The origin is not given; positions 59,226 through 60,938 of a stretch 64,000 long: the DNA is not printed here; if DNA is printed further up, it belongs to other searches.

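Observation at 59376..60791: Single-polypeptide fusion of NaMN/NMN adenylyltransferase and NAD kinase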

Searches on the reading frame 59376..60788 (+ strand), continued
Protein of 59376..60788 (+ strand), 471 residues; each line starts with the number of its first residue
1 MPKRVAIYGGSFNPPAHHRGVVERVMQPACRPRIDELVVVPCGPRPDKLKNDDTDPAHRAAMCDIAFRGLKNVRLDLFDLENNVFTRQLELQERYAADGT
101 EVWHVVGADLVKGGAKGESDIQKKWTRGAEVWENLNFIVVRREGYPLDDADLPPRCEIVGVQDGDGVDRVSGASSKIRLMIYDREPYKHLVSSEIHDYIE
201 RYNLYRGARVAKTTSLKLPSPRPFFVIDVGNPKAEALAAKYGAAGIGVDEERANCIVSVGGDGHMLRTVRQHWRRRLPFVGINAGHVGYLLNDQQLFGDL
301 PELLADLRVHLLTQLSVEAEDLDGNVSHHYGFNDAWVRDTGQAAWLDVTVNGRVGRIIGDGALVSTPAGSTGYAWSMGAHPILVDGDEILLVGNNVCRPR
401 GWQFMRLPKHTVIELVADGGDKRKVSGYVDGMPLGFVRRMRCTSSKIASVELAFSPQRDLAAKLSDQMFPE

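Call 66: find_encoding_contigs(protein=P0058, flank=6000, max_places=1)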
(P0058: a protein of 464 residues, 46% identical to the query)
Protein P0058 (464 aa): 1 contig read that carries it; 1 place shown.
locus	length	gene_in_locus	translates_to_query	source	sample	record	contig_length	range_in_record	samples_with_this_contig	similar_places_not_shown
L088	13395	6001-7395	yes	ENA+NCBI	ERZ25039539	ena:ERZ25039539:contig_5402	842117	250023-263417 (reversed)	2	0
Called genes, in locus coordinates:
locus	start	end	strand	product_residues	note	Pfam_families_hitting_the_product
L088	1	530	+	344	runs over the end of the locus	-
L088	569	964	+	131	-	-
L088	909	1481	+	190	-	-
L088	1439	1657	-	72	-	-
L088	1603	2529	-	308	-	PF05193:Peptidase_M16_C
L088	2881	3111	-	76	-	-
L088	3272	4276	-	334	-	PF00675:Peptidase_M16, PF05193:Peptidase_M16_C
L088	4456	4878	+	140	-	PF16156:DUF4864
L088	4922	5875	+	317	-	PF02424:ApbE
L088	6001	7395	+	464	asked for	PF01467:CTP_transf_like (weak), PF01513:NAD_kinase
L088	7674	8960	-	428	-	PF00764:Arginosuc_synth, PF20979:Arginosuc_syn_C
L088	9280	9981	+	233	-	PF01624:MutS_I, PF05188:MutS_II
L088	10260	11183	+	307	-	PF05190:MutS_IV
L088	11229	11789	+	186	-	PF00488:MutS_V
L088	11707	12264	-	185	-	PF01923:Cob_adeno_trans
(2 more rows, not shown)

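Call 67: find_encoding_contigs(protein=P0095, flank=6000, max_places=1)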
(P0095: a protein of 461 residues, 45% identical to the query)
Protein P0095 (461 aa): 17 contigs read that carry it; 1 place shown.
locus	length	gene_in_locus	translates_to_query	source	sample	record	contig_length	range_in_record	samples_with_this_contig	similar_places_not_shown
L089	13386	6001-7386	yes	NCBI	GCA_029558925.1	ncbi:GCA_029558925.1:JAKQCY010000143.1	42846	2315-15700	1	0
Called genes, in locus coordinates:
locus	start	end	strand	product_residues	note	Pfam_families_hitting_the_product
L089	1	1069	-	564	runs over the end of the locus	-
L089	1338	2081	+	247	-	-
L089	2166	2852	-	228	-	PF00293:NUDIX (weak), PF19368:WHD_AraR (weak), PF21906:WHD_NrtR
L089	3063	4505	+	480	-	PF04055:Radical_SAM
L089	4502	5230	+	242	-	PF04055:Radical_SAM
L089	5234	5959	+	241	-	PF01467:CTP_transf_like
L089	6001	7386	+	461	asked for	PF01467:CTP_transf_like (weak), PF01513:NAD_kinase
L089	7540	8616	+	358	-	PF13506:Glyco_transf_21 (faint), PF00535:Glycos_transf_2, PF10111:Glyco_tranf_2_2 (faint), PF13641:Glyco_tranf_2_3, PF13632:Glyco_trans_2_3 (weak)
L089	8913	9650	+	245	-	PF12796:Ank_2, PF13637:Ank_4, PF13857:Ank_5 (weak), PF00023:Ank (weak), PF13637:Ank_4, PF12796:Ank_2, PF24521:Ank_KRIT1 (weak), PF12796:Ank_2, +6 more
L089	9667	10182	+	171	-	-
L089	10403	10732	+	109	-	PF07883:Cupin_2 (weak)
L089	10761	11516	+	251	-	PF00149:Metallophos, PF12850:Metallophos_2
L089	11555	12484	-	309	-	PF03279:Lip_A_acyltrans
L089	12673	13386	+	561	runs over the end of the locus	PF17092:PCB_OB (faint), PF00575:S1 (weak), PF13509:S1_2 (faint), PF21710:Spt6_S1 (faint), PF00575:S1, PF23459:S1_RRP5, PF00575:S1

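Call 68: search_protein_families(library=ncbifam, proteins=[L089:5234-5956:+, L089:3063-4502:+, L089:4502-5227:+, L089:2166-2849:-], max_evalue=0.001)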
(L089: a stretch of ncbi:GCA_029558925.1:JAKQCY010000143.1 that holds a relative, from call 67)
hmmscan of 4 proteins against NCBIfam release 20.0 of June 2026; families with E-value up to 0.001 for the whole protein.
L089:5234-5956:+ (241 aa): 10 families
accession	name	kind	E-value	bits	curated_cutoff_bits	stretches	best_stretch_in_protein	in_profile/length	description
TIGR00125.1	cyt_tran_rel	domain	4.1e-07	30.1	27.7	1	20-59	2-41/65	adenylyltransferase/cytidyltransferase family protein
NF000839.0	PRK00071.1-1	equivalog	8.1e-07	29.2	187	0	20-76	9-64/219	nicotinate-nucleotide adenylyltransferase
NF000843.0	PRK00071.2-2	equivalog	1.8e-06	27.6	240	1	11-124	6-121/212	nicotinate-nucleotide adenylyltransferase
NF004159.0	PRK05627.1-2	equivalog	2.3e-05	23.7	306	1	13-192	11-180/326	bifunctional riboflavin kinase/FAD synthetase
TIGR00482.1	TIGR00482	equivalog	0.00011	22.2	112.45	0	22-82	2-62/194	nicotinate (nicotinamide) nucleotide adenylyltransferase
NF005410.0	PRK06973.1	equivalog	0.00021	20.6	214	0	9-74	14-77/243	nicotinate-nucleotide adenylyltransferase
TIGR01510.1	coaD_prev_kdtB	equivalog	0.00027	21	103.3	0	20-77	2-54/155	pantetheine-phosphate adenylyltransferase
NF003786.0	PRK05379.1-2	equivalog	0.00039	19.7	397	1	19-55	16-52/354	bifunctional nicotinamide-nucleotide adenylyltransferase/Nudix hydroxylase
NF000840.1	PRK00071.1-3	equivalog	0.00055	19.5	150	0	15-36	4-25/201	nicotinate-nucleotide adenylyltransferase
NF004160.0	PRK05627.1-3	equivalog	0.00079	18.2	295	0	18-64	16-62/325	bifunctional riboflavin kinase/FAD synthetase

L089:3063-4502:+ (480 aa): 16 families
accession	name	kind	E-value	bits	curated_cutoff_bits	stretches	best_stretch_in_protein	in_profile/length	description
NF006067.1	PRK08208.1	equivalog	1.8e-53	182.1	380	1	60-473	11-422/427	STM4012 family radical SAM protein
TIGR00538.1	hemN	equivalog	9.8e-39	133.4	324.95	1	84-281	47-242/454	oxygen-independent coproporphyrinogen III oxidase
TIGR04107.1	rSAM_HutW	equivalog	1.4e-35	122.9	400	1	74-455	28-404/419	heme anaerobic degradation radical SAM methyltransferase ChuW/HutW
NF006385.0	PRK08629.1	equivalog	6.7e-32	110.8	355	1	83-466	49-414/439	coproporphyrinogen III oxidase family protein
TIGR00539.1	hemN_rel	equivalog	9.3e-31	107.2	205.4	1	88-316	2-228/361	radical SAM family heme chaperone HemW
TIGR03994.1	rSAM_HemZ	equivalog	3.8e-26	92.2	321.4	1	73-314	71-315/401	coproporphyrinogen dehydrogenase HemZ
NF005133.0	PRK06582.1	equivalog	5.3e-18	65.2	597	1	85-286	10-207/390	coproporphyrinogen III oxidase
NF006064.0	PRK08207.2-2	equivalog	1.4e-16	60.6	504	1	87-283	145-342/465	coproporphyrinogen III oxidase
NF006061.0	PRK08207.1-4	equivalog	2.3e-13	49.8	702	1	87-284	174-373/501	coproporphyrinogen III oxidase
NF006060.0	PRK08207.1-3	equivalog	9.3e-13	47.8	653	1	87-282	150-347/477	coproporphyrinogen III oxidase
NF004567.0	PRK05904.1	equivalog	4.5e-12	45.8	355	1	89-283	9-196/353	coproporphyrinogen III oxidase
NF006062.0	PRK08207.1-5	equivalog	9e-11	41.3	1007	1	87-285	149-349/476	coproporphyrinogen III oxidase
NF006059.0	PRK08207.1-1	equivalog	2.6e-10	39.6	1012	1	88-306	173-397/496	coproporphyrinogen III oxidase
NF006063.0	PRK08207.2-1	equivalog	4.5e-09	35.4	1074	1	83-282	189-389/518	coproporphyrinogen III oxidase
NF006066.0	PRK08207.2-5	equivalog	1.7e-08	33.6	1117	1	88-289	192-394/518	coproporphyrinogen III oxidase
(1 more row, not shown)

L089:4502-5227:+ (242 aa): 4 families
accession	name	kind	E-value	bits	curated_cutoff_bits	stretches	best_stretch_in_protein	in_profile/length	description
TIGR02666.1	moaA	equivalog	1.2e-09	37.6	284.05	1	10-172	15-184/336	GTP 3',8-cyclase MoaA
TIGR04317.1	W_rSAM_matur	equivalog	4.4e-05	22.8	380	1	10-133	9-127/349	tungsten cofactor oxidoreductase radical SAM maturase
NF038283.1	viperin_w_prok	equivalog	0.00023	20.5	180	1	7-168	4-178/281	viperin family antiviral radical SAM protein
TIGR02668.1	moaA_archaeal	equivalog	0.00036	19.6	325.25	1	9-178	14-183/303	GTP 3',8-cyclase MoaA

L089:2166-2849:- (227 aa): 6 families
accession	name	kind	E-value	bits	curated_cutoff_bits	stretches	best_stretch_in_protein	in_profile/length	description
NF050029.2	TransRepNtr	equivalog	8.3e-35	120.4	400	1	4-217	16-228/245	ADPR responsive transcriptional repressor NtrR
NF003790.0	PRK05379.2-2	equivalog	4.4e-09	35.9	403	1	9-109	215-313/354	bifunctional nicotinamide mononucleotide adenylyltransferase/ADP-ribose pyrophosphatase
NF003787.0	PRK05379.1-4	equivalog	4.4e-07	29.2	449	1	9-108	206-304/346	bifunctional nicotinamide-nucleotide adenylyltransferase/Nudix hydroxylase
NF003786.0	PRK05379.1-2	equivalog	5.7e-07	29.1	397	1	10-103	219-310/354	bifunctional nicotinamide-nucleotide adenylyltransferase/Nudix hydroxylase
NF003788.0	PRK05379.1-5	equivalog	2.2e-05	23.9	354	1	10-106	214-307/351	bifunctional nicotinamide-nucleotide adenylyltransferase/Nudix hydroxylase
NF003791.0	PRK05379.2-3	equivalog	3.2e-05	23.3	409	1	10-114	203-304/340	bifunctional nicotinamide-nucleotide adenylyltransferase/Nudix hydroxylase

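Call 73: search_protein_representatives(alignment_id=A1)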
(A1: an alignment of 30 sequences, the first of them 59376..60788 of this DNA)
Query: 30 sequences, 462 profile positions. Proteins with E-value up to 0.001 (for the whole library): 25056; up to 1e-10: 8266; up to 1e-30: 571. The best 150 are listed.
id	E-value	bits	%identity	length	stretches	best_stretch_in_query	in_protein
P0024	7.5e-200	680.9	-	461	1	1-459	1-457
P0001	5.3e-199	678.1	-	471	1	1-459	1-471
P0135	8.3e-196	667.5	-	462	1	3-459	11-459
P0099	1.9e-195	666.4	-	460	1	1-460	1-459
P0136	2.4e-178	610.0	-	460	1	3-460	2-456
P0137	1.3e-176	604.3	-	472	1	2-459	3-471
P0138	1.5e-176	604.0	-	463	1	1-458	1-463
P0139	4.4e-174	595.9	-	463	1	1-459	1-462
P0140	5.5e-173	592.3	-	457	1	2-458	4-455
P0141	1.8e-171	587.3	-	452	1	23-459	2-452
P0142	4.2e-171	586.1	-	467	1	5-459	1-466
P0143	1.1e-170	584.7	-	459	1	3-459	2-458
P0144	4.9e-170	582.6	-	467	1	3-457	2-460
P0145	9.4e-168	575.0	-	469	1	3-460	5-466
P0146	9.6e-167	571.7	-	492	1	3-459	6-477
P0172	1.8e-154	531.3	-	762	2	3-460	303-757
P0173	6.3e-154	529.5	-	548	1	3-460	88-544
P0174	8.8e-154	529.0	-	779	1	3-460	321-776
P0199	3.5e-140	484.1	-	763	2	3-459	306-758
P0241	6.2e-114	397.6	-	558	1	3-459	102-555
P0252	1.1e-105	370.4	-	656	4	284-459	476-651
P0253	2.3e-105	369.3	-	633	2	2-314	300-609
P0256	1.7e-104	366.5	-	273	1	199-460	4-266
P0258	7.6e-99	347.9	-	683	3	269-460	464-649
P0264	2.5e-89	316.5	-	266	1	203-460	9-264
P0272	2.4e-83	296.7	-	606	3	209-459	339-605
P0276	7.2e-80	285.3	-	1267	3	209-459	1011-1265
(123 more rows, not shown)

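Call 74: search_protein_families(library=pfam, proteins=[P0172, P0174, P0199, P0276, P0272, P0252, P0253, P0258, P0173, P0241], max_evalue=0.001)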
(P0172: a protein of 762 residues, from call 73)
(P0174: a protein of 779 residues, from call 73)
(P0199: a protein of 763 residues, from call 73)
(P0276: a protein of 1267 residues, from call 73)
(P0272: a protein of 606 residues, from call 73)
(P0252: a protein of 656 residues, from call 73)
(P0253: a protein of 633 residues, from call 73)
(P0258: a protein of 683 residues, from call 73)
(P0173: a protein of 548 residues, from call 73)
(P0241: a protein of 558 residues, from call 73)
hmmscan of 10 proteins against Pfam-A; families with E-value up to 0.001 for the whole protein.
P0172 (762 aa): 2 families
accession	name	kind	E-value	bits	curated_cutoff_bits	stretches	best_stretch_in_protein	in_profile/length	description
PF01467.32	CTP_transf_like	-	1.5e-16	61.2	21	1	98-262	1-132/133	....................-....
PF01513.26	NAD_kinase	-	2.3e-10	41.3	25.5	1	529-580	65-116/130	ATP-NAD kinase N-terminal domain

P0174 (779 aa): 2 families
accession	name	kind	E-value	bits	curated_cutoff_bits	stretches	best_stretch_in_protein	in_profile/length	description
PF02277.22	DBI_PRT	-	1.6e-33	116.8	22.6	2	6-164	9-168/329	Phosphoribosyltransferase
PF01513.26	NAD_kinase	-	6.8e-09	36.6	25.5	1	543-595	60-112/130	ATP-NAD kinase N-terminal domain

P0199 (763 aa): 2 families
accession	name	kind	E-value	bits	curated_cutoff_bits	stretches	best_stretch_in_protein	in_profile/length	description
PF01467.32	CTP_transf_like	-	4.1e-16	59.8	21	1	101-264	1-132/133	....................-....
PF01513.26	NAD_kinase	-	2.9e-11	44.2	25.5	1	532-581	66-115/130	ATP-NAD kinase N-terminal domain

P0276 (1267 aa): 1 family
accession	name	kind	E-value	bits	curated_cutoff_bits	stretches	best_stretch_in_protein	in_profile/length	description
PF01513.26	NAD_kinase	-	7.2e-05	23.5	25.5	1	1025-1079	56-110/130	ATP-NAD kinase N-terminal domain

P0272 (606 aa): 2 families
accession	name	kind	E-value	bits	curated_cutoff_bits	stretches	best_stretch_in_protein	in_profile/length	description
PF01513.26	NAD_kinase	-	3.8e-05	24.5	25.5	1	368-407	71-110/130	ATP-NAD kinase N-terminal domain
PF20143.4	NAD_kinase_C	-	0.00024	21.3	23.7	1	471-573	9-108/126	ATP-NAD kinase C-terminal domain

P0252 (656 aa): 1 family
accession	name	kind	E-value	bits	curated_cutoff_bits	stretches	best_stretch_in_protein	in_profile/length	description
PF01513.26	NAD_kinase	-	7.8e-09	36.4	25.5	1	399-437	74-112/130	ATP-NAD kinase N-terminal domain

P0253 (633 aa): 2 families
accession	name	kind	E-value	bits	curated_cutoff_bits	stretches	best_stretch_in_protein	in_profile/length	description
PF01467.32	CTP_transf_like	-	1.6e-20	74.1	21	1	98-263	1-133/133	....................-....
PF01513.26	NAD_kinase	-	1.3e-11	45.4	25.5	1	529-576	66-113/130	ATP-NAD kinase N-terminal domain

P0258 (683 aa): 2 families
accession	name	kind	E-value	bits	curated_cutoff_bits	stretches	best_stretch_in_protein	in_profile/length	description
PF01467.32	CTP_transf_like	-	0.00033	21.3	21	1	49-160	1-94/133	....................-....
PF20143.4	NAD_kinase_C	-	0.00073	19.7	23.7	0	520-557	17-53/126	ATP-NAD kinase C-terminal domain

P0173 (548 aa): 1 family
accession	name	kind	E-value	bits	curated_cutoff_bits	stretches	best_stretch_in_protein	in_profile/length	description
PF01513.26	NAD_kinase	-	1.4e-08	35.6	25.5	1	311-363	60-112/130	ATP-NAD kinase N-terminal domain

P0241 (558 aa): 1 family
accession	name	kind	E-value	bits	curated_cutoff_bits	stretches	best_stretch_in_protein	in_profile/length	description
PF01513.26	NAD_kinase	-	1.3e-09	38.8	25.5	1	337-375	74-112/130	ATP-NAD kinase N-terminal domain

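Call 77: search_solved_structures(query=L089:5234-5956:+, max_evalue=1, show_alignments=1)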
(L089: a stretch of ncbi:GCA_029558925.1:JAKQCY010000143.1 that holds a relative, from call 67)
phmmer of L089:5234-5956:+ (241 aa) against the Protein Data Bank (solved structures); distinct sequences matched with E-value up to 1: 30.
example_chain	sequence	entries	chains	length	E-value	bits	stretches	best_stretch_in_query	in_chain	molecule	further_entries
5fo1_A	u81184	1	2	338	0.014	18.2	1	20-118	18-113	RIBOFLAVIN BIOSYNTHESIS PROTEIN RIBF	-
5fnz_A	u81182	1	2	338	0.014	18.2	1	20-118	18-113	RIBOFLAVIN BIOSYNTHESIS PROTEIN RIBF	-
2x0k_A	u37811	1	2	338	0.014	18.2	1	20-118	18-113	RIBOFLAVIN BIOSYNTHESIS PROTEIN RIBF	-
3zug_A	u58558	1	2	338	0.014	18.2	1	20-118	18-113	RIBOFLAVIN BIOSYNTHESIS PROTEIN RIBF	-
5fo0_A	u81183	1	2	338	0.014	18.2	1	20-118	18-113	RIBOFLAVIN BIOSYNTHESIS PROTEIN RIBF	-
4uze_A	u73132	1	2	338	0.016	18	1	20-118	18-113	RIBOFLAVIN BIOSYNTHESIS PROTEIN RIBF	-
4uzf_A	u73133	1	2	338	0.022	17.6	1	20-118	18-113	RIBOFLAVIN BIOSYNTHESIS PROTEIN RIBF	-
5db4_A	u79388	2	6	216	0.07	16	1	16-126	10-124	Nicotinate-nucleotide adenylyltransferase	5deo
4ymi_A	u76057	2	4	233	0.085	15.7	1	16-126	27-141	Probable nicotinate-nucleotide adenylyltransferase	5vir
9xwq_A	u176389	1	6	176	0.11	15.4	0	18-64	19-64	Phosphopantetheine adenylyltransferase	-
9xwd_A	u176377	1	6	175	0.12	15.2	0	19-64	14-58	Phosphopantetheine adenylyltransferase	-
1m8f_A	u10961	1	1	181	0.16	14.8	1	19-57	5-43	nicotinamide-nucleotide adenylyltransferase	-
1m8g_A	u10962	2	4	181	0.22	14.3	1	19-57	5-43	Nicotinamide-nucleotide Adenylyltransferase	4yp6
3h05_A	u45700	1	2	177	0.28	14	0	22-124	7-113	uncharacterized protein VPA0413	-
4yp7_A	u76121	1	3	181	0.29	14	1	19-57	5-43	Nicotinamide-nucleotide adenylyltransferase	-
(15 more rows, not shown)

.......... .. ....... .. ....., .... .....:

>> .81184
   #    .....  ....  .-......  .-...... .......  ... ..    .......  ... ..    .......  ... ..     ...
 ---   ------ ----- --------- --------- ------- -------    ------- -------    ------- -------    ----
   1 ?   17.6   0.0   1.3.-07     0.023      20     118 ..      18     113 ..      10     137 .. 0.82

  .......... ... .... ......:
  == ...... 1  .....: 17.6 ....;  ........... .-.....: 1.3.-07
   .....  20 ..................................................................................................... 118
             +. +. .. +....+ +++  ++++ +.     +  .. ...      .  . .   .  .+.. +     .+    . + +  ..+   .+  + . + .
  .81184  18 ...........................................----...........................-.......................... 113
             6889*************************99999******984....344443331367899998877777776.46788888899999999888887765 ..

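Call 84: find_encoding_contigs(protein=P0256, flank=5000, max_places=2)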
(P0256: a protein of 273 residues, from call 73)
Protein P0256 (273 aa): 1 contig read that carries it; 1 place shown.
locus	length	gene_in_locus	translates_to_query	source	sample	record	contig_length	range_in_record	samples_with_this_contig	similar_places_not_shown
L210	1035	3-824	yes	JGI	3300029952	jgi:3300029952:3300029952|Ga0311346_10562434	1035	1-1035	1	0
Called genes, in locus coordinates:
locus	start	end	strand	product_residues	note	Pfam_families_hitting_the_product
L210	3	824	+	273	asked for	PF01513:NAD_kinase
